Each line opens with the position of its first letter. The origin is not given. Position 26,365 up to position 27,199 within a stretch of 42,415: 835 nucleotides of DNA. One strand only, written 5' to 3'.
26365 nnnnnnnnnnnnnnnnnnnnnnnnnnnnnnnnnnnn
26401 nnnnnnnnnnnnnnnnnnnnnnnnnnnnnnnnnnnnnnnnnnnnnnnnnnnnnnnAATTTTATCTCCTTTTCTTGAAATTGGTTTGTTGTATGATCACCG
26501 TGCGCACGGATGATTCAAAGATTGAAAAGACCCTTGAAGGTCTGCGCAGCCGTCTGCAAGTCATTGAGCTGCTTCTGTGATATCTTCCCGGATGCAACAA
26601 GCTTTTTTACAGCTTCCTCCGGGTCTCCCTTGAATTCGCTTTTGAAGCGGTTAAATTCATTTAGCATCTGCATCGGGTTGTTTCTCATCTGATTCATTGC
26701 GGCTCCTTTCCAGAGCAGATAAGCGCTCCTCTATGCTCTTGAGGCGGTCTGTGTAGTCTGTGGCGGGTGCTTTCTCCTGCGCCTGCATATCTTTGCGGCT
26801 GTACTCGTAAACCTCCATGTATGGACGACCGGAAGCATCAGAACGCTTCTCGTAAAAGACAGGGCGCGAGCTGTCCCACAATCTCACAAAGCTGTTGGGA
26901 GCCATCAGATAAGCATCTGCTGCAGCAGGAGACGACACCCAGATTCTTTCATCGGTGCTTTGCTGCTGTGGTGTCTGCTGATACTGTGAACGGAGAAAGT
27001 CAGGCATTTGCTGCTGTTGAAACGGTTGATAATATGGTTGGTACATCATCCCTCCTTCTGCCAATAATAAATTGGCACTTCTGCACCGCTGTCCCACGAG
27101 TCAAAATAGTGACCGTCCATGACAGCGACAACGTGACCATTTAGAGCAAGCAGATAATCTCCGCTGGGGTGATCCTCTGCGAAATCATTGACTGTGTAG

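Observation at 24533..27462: Seven-gene lysogeny-side cassette of unknown function with surface/spore-coat-like proteins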

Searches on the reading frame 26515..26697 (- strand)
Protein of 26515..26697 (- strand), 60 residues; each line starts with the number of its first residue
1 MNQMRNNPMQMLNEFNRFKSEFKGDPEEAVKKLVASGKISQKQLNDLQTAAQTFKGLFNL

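Call 5: search_protein_families(library=pfam, proteins=[window:26515-26697:-], max_evalue=1)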
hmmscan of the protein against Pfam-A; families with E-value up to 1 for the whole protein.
window:26515-26697:- (60 aa): 3 families
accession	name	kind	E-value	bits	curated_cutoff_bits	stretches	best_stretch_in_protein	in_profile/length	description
PF03965.22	Penicillinase_R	-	0.076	13.8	22.6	1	18-50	80-112/115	Penicillinase repressor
PF20155.4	TMP_3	-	0.089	12.9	41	1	24-58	130-165/192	Tape measure protein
PF11365.13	SOGA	-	0.12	13.9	31.1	1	3-46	25-68/94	Protein SOGA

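Call 6: search_protein_families(library=phrogs, proteins=[window:26515-26697:-], max_evalue=1)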
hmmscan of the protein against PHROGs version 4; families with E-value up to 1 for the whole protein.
window:26515-26697:- (60 aa): 3 families
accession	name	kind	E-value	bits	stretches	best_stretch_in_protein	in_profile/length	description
phrog_22984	-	unknown function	5.2e-17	63.1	1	6-59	12-66/74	-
phrog_2512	-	unknown function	0.21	12.3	1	13-39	81-107/154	-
phrog_24341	-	unknown function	0.3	12.4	1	14-39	5-30/77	-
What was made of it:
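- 26515..26697 (-): p3: 60-aa helical protein (phrog_22984) overlapping the end of p2. PHROG E 5.2e-17 (call 6).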

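Call 65: search_protein_families(library=padloc, proteins=[window:26515-26697:-], max_evalue=0.1)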
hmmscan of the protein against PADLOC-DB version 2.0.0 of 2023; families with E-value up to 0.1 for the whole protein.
window:26515-26697:- (60 aa): 1 family
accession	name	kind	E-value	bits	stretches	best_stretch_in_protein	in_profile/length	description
PDLC02822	DpdC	-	0.0074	14.7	0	12-32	24-45/58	DpdC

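Call 66: search_protein_families(library=ncbifam, proteins=[window:26515-26697:-], max_evalue=0.1)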
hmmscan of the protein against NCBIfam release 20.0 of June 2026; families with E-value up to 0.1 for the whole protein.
window:26515-26697:- (60 aa): 1 family
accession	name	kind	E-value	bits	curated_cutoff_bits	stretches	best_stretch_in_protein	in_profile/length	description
NF032893.0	tail-700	domain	0.024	13.1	100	1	13-53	249-289/681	PLxRFG domain-containing protein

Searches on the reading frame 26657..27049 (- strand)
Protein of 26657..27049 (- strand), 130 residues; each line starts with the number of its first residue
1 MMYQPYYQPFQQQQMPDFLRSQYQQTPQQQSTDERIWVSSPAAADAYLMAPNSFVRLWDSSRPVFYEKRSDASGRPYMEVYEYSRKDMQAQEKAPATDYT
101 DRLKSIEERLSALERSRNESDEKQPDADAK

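Call 5: search_protein_families(library=pfam, proteins=[window:26657-27049:-], max_evalue=1)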
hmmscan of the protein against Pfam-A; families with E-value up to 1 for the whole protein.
window:26657-27049:- (130 aa): 0 families

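Call 6: search_protein_families(library=phrogs, proteins=[window:26657-27049:-], max_evalue=1)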
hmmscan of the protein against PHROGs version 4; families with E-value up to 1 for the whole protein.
window:26657-27049:- (130 aa): 4 families
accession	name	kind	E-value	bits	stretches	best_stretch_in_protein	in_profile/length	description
phrog_21718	-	unknown function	1.7e-17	64.8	1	2-121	10-148/159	-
phrog_17115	-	unknown function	0.0015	19.5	1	67-129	10-70/202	-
phrog_7478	-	head and packaging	0.2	12.1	1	73-109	46-80/147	head maturation protease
phrog_6029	-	unknown function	0.45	11.4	1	103-117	29-43/45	-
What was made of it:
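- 26657..27049 (-): p2: Q/Y/P-rich N-terminus, about 55-aa beta-rich central domain, C-terminal coiled coil (phrog_21718). PHROG E 1.7e-17 (call 6).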

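Call 61: search_dna_similar(query=window:26657-27049:-, collection=phages, mode=protein, max_rows=60, max_evalue=0.01)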
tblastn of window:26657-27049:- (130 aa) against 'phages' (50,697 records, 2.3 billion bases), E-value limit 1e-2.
Records with a match: 7; places in all: 7; records where one place covers at least 80% of the query: 0.
Best place of each record, by identity: <60% 7.
By first word of the organism name: Bacteriophage 5; Butyrivibrio 1; Dulem 1.
By host as written in the record: - 5; Butyrivibrio fibrisolvens DSM 3071 1; Varecia variegata 1.
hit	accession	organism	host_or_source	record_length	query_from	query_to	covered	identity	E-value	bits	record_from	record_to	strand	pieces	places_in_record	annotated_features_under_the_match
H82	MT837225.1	Bacteriophage sp.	human fecal samples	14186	33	128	74%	48.5%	1e-23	100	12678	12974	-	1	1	record has no annotation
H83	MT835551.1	Bacteriophage sp.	human fecal samples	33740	36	124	68%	35.8%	3e-8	56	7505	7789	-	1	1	record has no annotation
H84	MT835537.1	Bacteriophage sp.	human fecal samples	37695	38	112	58%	40.0%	3e-5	47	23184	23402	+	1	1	record has no annotation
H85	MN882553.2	Butyrivibrio virus Ceridwen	Butyrivibrio fibrisolvens DSM 3071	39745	36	112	59%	35.6%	3e-7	53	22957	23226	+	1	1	hypothetical protein (x2)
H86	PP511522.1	Dulem virus 35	Varecia variegata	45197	36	102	52%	36.2%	3e-6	50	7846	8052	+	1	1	hypothetical protein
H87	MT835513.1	Bacteriophage sp.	human fecal samples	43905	37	82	35%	52.2%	3e-8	56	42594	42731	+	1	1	record has no annotation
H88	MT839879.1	Bacteriophage sp.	human fecal samples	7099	36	115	62%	29.5%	6e-4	44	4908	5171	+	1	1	record has no annotation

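Call 63: search_protein_families(library=pfam, alignment_id=A6, max_evalue=0.01)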
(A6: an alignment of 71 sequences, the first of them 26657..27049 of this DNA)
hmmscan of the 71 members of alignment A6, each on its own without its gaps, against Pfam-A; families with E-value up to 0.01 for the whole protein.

A. member 1, window:26657-27049:- (130 aa): 0 families

B. families by the number of members that match (of 71 scanned): 5 families
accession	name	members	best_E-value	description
PF16902.11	FokI_D3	1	0.00029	FokI, D3 domain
PF00833.23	Ribosomal_S17e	1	0.0058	Ribosomal S17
PF02763.20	Diphtheria_C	1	0.006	Diphtheria toxin, C domain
PF13499.12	EF-hand_7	1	0.007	EF-hand domain pair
PF04380.18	BMFP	1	0.008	Membrane fusogenic activity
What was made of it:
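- Tried and rejected: A Tgl-like p1 acting on Gln-rich p2 was considered but has no sequence support (no Spore_GerQ or Tgl hit in calls 5, 63).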

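Call 64: search_solved_structures(query=A6, max_evalue=10, show_alignments=2)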
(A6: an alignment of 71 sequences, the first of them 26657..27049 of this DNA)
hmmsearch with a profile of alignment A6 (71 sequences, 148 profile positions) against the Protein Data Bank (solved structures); distinct sequences matched with E-value up to 10: 28.
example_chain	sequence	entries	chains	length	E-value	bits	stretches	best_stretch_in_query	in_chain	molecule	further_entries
3n4x_A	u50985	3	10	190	0.29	14.3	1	84-146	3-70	Monopolin complex subunit CSM1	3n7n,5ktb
5j0h_A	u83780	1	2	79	0.32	14.2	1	104-142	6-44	Design construct 2L6HC3_13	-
5j0i_A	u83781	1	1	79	0.4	13.9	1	104-142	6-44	Designed protein 2L6HC3_12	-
5u5b_A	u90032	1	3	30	0.57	13.4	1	112-137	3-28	Designed trimeric coiled coil peptide with two terpyridine side chains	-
4oyd_B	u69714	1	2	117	0.78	12.9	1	87-130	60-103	Computationally designed Inhibitor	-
5jsb_B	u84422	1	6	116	1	12.6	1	81-132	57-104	Mcl-1 inhibitor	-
8vhs_A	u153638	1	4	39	1.4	12.1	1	103-130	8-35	Cu-4SCC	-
5fv8_A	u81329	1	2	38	1.4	12.1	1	99-122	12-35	FOSW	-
1hf9_A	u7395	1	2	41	1.6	11.9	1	104-135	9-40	ATPASE INHIBITOR (MITOCHONDRIAL)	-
4r0r_A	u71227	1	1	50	1.6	11.9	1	108-141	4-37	eboIZN21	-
4psl_A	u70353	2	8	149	1.6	11.9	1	84-136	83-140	ssDNA binding protein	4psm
8bcs_A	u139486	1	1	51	1.8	11.8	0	109-131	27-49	CC-HP1.0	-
8tvi_A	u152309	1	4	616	2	11.6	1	110-135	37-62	Langya virus attachment glycoprotein G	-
7wbn_A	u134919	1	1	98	2.3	11.4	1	107-137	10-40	RevCC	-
1g6u_A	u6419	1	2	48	2.5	11.3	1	108-134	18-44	DOMAIN SWAPPED DIMER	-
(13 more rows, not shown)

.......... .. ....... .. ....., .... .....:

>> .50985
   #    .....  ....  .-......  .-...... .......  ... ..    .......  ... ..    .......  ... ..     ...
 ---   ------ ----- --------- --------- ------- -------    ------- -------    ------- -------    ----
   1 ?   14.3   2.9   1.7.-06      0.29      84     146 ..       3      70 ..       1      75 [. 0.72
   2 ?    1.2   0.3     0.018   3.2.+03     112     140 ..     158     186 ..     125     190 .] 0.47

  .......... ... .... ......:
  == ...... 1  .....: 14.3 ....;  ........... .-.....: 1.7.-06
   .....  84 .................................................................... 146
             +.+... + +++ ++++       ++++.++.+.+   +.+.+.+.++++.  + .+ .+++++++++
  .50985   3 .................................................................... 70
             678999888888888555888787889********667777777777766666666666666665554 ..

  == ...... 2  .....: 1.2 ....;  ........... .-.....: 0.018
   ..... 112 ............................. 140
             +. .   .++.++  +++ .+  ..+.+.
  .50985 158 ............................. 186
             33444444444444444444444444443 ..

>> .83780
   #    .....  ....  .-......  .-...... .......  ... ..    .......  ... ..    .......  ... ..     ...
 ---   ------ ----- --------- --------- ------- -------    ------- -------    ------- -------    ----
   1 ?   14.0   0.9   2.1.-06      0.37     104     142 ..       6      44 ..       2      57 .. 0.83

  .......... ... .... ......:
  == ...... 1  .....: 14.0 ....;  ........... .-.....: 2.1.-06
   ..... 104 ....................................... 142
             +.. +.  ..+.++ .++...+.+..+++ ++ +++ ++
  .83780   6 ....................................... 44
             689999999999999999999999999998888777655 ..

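Call 65: search_protein_families(library=padloc, proteins=[window:26657-27049:-], max_evalue=0.1)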
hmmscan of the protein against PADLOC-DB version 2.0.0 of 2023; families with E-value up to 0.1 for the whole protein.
window:26657-27049:- (130 aa): 0 families

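Call 66: search_protein_families(library=ncbifam, proteins=[window:26657-27049:-], max_evalue=0.1)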
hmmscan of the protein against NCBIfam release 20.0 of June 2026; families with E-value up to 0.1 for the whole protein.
window:26657-27049:- (130 aa): 0 families
